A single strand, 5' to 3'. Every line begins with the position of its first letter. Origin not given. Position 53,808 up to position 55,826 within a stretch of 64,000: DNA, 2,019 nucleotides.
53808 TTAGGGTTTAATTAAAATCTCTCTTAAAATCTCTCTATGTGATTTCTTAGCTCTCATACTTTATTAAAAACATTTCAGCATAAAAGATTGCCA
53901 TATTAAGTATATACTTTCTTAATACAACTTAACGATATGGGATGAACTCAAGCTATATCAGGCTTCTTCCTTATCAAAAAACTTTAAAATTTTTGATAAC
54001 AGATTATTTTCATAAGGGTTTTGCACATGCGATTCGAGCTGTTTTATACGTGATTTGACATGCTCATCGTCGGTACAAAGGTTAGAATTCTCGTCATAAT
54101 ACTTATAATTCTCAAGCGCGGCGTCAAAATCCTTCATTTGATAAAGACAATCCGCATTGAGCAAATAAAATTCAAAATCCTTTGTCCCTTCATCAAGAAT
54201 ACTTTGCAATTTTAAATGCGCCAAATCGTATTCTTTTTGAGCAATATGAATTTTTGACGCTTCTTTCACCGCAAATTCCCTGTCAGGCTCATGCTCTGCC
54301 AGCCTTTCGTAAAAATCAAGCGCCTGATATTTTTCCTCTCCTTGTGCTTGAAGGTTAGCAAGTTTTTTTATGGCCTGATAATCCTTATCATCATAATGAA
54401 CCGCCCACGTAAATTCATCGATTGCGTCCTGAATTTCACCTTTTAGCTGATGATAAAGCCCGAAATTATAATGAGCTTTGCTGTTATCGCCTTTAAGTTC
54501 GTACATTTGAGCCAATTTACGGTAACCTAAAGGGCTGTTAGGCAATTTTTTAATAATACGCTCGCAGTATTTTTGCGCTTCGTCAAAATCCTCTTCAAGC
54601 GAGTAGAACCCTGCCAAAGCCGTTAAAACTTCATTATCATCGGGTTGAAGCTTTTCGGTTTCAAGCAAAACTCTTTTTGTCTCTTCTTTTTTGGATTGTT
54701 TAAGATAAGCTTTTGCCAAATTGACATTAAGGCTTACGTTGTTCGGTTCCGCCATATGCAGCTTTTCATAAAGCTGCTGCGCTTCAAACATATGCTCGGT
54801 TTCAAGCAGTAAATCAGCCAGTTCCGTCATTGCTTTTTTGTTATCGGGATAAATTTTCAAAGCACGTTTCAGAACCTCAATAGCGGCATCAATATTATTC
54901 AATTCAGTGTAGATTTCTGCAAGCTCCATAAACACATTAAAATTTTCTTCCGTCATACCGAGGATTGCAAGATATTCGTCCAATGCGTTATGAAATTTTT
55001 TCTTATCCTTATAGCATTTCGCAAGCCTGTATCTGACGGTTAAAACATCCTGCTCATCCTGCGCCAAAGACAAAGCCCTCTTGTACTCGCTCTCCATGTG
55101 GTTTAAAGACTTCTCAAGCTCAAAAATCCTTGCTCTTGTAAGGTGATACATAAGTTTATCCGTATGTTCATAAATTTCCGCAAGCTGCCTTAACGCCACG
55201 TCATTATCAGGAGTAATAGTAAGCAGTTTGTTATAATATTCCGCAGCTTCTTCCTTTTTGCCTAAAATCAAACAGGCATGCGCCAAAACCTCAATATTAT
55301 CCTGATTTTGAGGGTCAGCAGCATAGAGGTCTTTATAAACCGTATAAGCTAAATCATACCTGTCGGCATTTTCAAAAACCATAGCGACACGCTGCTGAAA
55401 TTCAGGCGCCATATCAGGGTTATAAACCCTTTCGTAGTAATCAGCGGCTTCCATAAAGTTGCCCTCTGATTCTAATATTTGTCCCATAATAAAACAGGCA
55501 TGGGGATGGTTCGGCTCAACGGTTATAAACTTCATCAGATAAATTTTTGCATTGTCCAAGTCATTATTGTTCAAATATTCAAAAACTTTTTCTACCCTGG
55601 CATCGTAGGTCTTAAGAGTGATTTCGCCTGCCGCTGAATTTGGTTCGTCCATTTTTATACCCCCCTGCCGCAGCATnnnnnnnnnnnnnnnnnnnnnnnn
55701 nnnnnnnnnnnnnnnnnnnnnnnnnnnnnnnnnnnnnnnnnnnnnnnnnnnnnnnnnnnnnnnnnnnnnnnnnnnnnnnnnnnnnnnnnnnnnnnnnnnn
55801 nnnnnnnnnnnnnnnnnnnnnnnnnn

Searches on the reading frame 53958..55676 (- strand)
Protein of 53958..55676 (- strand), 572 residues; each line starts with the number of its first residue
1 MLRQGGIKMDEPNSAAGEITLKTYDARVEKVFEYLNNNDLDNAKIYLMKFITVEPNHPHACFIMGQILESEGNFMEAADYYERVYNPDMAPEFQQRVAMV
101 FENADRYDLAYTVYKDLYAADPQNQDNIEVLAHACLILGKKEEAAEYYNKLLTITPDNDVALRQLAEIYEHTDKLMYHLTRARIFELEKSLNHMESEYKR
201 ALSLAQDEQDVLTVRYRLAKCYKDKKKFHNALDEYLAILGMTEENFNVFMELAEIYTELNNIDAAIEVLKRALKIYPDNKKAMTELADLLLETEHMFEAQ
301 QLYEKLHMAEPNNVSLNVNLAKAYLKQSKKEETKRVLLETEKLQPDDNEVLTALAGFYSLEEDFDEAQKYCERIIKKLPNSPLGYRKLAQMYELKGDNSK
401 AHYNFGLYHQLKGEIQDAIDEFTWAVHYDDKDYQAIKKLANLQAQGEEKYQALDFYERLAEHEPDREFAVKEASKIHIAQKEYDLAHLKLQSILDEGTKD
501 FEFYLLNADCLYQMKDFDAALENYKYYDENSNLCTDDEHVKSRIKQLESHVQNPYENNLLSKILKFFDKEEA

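Call 15: find_encoding_contigs(protein=window:53958-55676:-, flank=10000, max_places=10)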
Protein window:53958-55676:- (572 aa): no gene with exactly this product is on record in the collection.

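Call 69: search_protein_families(library=pfam, proteins=[window:53958-55676:-], max_evalue=0.01)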
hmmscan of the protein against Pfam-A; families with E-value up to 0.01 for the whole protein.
window:53958-55676:- (572 aa): 32 families (the best 25 are shown)
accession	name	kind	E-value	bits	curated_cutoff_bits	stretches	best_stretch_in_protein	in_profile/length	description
PF14559.12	TPR_19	-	2.1e-30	105.3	25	5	259-305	4-50/68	Tetratricopeptide repeat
PF13428.12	TPR_14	-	7.7e-30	100.7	23.5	3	248-289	3-44/44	Tetratricopeptide repeat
PF13432.12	TPR_16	-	1.7e-26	92.7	32.7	3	218-279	3-64/65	Tetratricopeptide repeat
PF13181.12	TPR_8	-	5.1e-26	89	25.7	2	249-279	4-34/34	Tetratricopeptide repeat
PF07719.23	TPR_2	-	7.4e-24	82.3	27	2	248-279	3-34/34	Tetratricopeptide repeat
PF13431.12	TPR_17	-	1.6e-20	72.1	24.4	0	269-301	2-34/34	Tetratricopeptide repeat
PF00515.34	TPR_1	-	5.8e-20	70.7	27.8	2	248-279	3-34/34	Tetratricopeptide repeat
PF23914.1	TPR_CcmH_CycH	-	7.5e-19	68.6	42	3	243-333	47-140/158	Cytochrome c-type biogenesis protein H TPR domain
PF13176.12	TPR_7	-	3.1e-17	61.5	27.9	0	251-280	4-33/36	Tetratricopeptide repeat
PF12895.13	ANAPC3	-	2.9e-15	56.7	27.2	0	246-305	24-81/82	Anaphase-promoting complex, cyclosome, subunit 3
PF13174.12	TPR_6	-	7.2e-15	55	26.3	1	250-278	4-32/33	Tetratricopeptide repeat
PF25063.1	ARM_TT21_C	-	2e-12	47.9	35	2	248-336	97-186/209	Tetratricopeptide repeat protein 21 C-terminal ARM domain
PF13371.12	TPR_9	-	8.7e-12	45.3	35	0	358-413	5-60/73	Tetratricopeptide repeat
PF13424.12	TPR_12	-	1.6e-11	44.6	30.1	2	211-277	2-76/77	Tetratricopeptide repeat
PF24575.1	TPR_Slam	-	3.1e-08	34.4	35.2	0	116-168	36-90/104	Surface lipoprotein assembly modifier, N-terminal TPR repeats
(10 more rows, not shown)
